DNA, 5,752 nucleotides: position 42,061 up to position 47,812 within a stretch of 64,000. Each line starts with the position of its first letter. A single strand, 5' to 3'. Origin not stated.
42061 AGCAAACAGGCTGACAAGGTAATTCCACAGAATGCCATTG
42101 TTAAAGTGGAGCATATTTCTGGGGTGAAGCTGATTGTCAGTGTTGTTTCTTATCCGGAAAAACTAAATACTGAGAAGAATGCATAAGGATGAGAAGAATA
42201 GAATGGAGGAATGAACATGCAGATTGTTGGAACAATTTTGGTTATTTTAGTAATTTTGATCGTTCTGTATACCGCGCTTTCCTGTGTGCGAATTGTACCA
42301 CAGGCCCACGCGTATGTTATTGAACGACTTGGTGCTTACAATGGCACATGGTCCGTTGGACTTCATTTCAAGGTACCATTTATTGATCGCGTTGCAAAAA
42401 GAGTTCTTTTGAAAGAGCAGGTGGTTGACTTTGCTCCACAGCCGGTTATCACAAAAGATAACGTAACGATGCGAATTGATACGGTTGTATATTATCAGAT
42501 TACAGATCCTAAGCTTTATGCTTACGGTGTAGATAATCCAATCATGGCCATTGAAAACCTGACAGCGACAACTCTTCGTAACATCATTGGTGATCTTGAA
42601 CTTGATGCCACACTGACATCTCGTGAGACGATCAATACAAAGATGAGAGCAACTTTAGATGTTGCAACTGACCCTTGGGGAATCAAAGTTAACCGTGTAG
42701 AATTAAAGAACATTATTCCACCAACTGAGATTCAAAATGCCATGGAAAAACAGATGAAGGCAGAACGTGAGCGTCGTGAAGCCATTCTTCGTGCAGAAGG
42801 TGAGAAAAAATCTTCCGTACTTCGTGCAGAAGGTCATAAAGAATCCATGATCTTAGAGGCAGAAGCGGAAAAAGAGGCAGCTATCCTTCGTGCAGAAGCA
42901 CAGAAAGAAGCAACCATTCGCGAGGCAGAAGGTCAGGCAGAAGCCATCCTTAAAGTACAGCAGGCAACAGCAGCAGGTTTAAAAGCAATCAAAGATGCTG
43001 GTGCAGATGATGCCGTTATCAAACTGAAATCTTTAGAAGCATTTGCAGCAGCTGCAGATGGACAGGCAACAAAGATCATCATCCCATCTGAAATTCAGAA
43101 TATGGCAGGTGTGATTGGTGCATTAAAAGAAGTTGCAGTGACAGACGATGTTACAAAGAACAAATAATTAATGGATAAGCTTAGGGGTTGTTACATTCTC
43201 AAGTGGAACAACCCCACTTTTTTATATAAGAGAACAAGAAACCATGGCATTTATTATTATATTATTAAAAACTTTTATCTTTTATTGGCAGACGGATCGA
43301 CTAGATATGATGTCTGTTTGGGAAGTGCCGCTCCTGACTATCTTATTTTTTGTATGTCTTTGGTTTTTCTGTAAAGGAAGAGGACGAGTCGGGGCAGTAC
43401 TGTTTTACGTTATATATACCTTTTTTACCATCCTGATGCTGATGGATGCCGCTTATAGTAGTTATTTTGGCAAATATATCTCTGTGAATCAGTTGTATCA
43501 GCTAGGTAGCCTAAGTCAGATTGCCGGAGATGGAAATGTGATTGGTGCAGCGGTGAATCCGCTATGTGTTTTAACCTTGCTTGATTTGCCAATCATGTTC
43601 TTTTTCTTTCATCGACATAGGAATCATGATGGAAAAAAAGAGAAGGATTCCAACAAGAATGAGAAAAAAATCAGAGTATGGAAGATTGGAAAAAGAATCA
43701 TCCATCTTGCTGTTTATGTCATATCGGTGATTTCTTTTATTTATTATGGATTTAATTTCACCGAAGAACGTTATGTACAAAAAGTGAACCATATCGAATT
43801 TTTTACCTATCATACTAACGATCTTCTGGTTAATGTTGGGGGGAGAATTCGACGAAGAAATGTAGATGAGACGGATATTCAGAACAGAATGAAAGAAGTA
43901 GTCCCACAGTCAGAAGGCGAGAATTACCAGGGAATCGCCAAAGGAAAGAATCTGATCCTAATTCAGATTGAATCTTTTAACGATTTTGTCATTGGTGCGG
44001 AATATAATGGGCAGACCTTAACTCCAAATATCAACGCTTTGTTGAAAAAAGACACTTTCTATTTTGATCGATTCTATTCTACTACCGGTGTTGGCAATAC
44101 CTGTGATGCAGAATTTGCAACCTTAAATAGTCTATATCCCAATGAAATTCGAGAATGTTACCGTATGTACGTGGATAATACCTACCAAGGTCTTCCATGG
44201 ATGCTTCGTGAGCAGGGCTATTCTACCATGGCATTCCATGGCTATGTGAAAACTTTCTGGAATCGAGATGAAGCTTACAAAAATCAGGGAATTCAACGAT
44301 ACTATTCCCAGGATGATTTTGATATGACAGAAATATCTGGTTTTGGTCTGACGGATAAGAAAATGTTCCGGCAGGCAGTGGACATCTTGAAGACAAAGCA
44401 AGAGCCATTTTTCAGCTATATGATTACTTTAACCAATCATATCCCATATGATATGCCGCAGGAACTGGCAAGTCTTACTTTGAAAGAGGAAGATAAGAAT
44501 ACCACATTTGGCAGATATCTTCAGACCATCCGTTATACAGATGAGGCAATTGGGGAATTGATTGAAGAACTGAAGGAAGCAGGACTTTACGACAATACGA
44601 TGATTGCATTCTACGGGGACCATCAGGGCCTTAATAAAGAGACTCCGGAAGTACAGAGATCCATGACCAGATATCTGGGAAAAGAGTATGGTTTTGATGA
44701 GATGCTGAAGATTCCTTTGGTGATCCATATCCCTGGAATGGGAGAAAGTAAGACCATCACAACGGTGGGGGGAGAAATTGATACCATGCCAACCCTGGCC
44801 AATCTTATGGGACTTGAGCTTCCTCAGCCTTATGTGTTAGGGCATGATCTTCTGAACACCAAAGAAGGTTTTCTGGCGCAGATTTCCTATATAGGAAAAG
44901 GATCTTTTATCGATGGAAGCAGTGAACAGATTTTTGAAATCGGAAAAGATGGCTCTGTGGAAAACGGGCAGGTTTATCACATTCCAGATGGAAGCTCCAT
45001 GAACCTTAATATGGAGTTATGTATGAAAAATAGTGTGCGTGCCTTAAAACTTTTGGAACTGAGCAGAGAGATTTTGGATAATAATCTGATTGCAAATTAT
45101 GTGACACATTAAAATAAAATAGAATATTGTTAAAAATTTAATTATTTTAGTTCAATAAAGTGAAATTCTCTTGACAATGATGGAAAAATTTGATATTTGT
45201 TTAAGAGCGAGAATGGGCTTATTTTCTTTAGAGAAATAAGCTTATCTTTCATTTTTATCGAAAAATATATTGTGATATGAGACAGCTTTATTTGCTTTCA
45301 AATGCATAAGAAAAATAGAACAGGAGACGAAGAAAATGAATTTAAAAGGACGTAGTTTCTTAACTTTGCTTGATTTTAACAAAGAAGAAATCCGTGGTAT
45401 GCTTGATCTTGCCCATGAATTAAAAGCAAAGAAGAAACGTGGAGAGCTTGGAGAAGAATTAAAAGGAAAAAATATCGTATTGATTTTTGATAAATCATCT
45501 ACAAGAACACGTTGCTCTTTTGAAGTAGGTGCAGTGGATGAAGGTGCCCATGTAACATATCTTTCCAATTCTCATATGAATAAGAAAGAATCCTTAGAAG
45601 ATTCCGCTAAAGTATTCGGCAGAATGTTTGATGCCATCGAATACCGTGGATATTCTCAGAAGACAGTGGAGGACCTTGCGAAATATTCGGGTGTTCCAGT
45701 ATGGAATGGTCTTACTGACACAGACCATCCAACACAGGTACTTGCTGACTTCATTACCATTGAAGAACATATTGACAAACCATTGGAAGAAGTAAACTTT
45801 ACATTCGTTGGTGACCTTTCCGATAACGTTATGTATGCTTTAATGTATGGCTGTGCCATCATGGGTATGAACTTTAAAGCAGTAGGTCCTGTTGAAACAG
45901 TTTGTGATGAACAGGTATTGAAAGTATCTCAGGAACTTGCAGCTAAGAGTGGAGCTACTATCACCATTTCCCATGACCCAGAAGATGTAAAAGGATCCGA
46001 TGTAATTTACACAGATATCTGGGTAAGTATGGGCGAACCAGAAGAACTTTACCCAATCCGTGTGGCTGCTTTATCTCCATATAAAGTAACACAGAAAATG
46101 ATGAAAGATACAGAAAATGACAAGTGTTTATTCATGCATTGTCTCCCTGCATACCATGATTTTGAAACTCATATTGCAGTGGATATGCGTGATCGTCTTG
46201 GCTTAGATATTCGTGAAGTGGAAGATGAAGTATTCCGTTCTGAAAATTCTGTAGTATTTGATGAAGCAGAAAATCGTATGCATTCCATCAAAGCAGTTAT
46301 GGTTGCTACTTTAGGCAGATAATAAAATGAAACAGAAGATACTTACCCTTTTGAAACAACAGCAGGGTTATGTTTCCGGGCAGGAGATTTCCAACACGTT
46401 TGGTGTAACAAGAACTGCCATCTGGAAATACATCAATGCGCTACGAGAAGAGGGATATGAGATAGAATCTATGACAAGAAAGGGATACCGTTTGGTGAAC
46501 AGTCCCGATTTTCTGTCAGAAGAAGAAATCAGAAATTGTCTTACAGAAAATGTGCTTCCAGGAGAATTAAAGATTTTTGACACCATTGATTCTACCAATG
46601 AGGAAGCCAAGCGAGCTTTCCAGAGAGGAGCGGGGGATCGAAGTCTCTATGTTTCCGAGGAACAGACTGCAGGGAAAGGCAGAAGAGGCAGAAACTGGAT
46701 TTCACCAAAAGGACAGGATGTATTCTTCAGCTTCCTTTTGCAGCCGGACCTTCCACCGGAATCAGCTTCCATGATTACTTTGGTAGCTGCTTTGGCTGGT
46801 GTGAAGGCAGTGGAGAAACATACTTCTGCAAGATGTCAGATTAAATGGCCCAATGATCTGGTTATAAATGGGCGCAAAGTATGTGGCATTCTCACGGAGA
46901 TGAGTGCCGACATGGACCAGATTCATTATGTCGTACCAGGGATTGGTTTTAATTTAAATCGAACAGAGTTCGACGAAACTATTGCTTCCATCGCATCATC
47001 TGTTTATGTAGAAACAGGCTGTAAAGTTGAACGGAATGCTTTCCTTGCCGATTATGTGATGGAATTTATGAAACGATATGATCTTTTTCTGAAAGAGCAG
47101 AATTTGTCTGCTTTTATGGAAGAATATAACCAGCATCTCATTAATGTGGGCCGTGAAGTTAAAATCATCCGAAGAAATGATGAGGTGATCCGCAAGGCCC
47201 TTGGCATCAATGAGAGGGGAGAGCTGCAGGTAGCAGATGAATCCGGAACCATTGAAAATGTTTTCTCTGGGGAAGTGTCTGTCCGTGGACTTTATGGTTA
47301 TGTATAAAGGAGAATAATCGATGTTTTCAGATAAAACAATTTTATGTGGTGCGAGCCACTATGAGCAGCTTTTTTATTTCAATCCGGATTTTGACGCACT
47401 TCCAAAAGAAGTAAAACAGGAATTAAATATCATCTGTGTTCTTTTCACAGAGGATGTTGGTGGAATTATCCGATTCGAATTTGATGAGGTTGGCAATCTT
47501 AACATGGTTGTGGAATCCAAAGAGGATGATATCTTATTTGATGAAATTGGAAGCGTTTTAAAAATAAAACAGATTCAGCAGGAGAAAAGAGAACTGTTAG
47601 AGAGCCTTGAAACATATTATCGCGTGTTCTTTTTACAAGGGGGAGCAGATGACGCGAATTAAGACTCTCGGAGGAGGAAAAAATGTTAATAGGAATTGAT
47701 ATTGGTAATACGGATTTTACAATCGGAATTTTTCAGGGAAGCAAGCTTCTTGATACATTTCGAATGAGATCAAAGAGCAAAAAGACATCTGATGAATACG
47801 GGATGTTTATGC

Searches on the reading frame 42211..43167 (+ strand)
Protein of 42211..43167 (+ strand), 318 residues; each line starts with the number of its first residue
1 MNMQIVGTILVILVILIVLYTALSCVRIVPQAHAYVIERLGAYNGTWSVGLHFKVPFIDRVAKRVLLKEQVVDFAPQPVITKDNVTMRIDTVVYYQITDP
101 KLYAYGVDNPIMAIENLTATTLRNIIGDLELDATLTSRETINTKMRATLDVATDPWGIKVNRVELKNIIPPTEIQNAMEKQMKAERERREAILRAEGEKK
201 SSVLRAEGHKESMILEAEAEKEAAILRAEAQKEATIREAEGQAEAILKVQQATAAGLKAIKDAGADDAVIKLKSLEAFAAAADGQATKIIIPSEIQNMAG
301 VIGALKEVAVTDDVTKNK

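Call 80: search_protein_families(library=pfam, proteins=[window:42211-43167:+], max_evalue=0.000001)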
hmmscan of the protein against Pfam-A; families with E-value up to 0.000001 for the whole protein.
window:42211-43167:+ (318 aa): 1 family
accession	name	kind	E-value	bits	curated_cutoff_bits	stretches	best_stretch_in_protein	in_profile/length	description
PF01145.31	Band_7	-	3.6e-42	144.8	23.6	1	28-199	2-176/176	SPFH domain / Band 7 family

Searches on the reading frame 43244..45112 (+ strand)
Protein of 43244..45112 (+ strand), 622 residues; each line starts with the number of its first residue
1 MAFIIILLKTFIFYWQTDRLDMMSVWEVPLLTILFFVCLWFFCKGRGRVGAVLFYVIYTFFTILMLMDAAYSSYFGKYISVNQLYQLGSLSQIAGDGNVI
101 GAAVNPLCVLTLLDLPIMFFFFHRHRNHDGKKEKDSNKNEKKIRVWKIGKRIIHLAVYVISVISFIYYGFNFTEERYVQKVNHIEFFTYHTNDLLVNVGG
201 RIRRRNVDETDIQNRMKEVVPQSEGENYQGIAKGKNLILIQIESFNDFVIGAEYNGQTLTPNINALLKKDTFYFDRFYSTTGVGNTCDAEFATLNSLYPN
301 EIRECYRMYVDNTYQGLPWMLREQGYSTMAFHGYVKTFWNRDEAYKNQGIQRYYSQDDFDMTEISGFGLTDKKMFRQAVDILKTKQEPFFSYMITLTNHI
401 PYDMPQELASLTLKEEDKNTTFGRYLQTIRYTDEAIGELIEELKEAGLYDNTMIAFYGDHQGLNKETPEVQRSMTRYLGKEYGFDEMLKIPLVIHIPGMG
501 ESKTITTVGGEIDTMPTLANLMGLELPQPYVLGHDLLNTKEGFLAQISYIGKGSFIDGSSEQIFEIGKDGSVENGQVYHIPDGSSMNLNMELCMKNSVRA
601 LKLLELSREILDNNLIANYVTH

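Call 80: search_protein_families(library=pfam, proteins=[window:43244-45112:+], max_evalue=0.000001)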
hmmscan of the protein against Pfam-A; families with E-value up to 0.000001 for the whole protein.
window:43244-45112:+ (622 aa): 1 family
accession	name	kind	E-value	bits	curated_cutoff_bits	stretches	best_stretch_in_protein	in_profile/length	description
PF00884.28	Sulfatase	-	3.1e-49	168.3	25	1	235-523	1-300/301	Sulfatase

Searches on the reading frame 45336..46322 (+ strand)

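Call 80: search_protein_families(library=pfam, proteins=[window:45336-46322:+], max_evalue=0.000001)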
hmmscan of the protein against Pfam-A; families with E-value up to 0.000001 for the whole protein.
window:45336-46322:+ (328 aa): 2 families
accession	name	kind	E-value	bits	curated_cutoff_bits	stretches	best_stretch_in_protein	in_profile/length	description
PF00185.30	OTCace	-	1e-48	165.8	29.4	1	152-324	2-156/157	Aspartate/ornithine carbamoyltransferase, Asp/Orn binding domain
PF02729.26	OTCace_N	-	6.2e-47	159.8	29.9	1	6-144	1-148/148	Aspartate/ornithine carbamoyltransferase, carbamoyl-P binding domain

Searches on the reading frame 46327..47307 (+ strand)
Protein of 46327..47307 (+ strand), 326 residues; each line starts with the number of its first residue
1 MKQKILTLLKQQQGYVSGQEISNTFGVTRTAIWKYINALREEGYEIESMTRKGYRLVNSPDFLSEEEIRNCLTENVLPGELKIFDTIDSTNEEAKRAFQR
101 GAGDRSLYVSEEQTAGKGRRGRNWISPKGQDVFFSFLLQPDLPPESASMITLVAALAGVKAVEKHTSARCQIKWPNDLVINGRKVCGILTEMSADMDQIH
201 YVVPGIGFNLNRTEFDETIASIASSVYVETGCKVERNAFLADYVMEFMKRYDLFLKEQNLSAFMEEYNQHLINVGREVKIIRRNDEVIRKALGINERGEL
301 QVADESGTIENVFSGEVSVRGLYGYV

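Call 80: search_protein_families(library=pfam, proteins=[window:46327-47307:+], max_evalue=0.000001)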
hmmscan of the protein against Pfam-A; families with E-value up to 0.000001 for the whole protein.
window:46327-47307:+ (326 aa): 2 families
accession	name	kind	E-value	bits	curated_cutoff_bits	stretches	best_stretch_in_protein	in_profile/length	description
PF03099.24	BPL_LplA_LipB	-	3.7e-25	88.8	21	1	85-209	3-133/133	Biotin/lipoate A/B protein ligase family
PF08279.18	HTH_11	-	2.4e-17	63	25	1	3-55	3-55/55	HTH domain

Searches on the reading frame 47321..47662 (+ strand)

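Call 45: search_protein_families(library=pfam, proteins=[window:47321-47662:+], max_evalue=0.00001)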
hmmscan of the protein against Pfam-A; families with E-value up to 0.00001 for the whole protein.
window:47321-47662:+ (113 aa): 1 family
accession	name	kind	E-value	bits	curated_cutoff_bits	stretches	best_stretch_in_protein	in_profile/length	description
PF19642.4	DUF6145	-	3e-34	118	27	1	5-112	7-114/115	Family of unknown function (DUF6145)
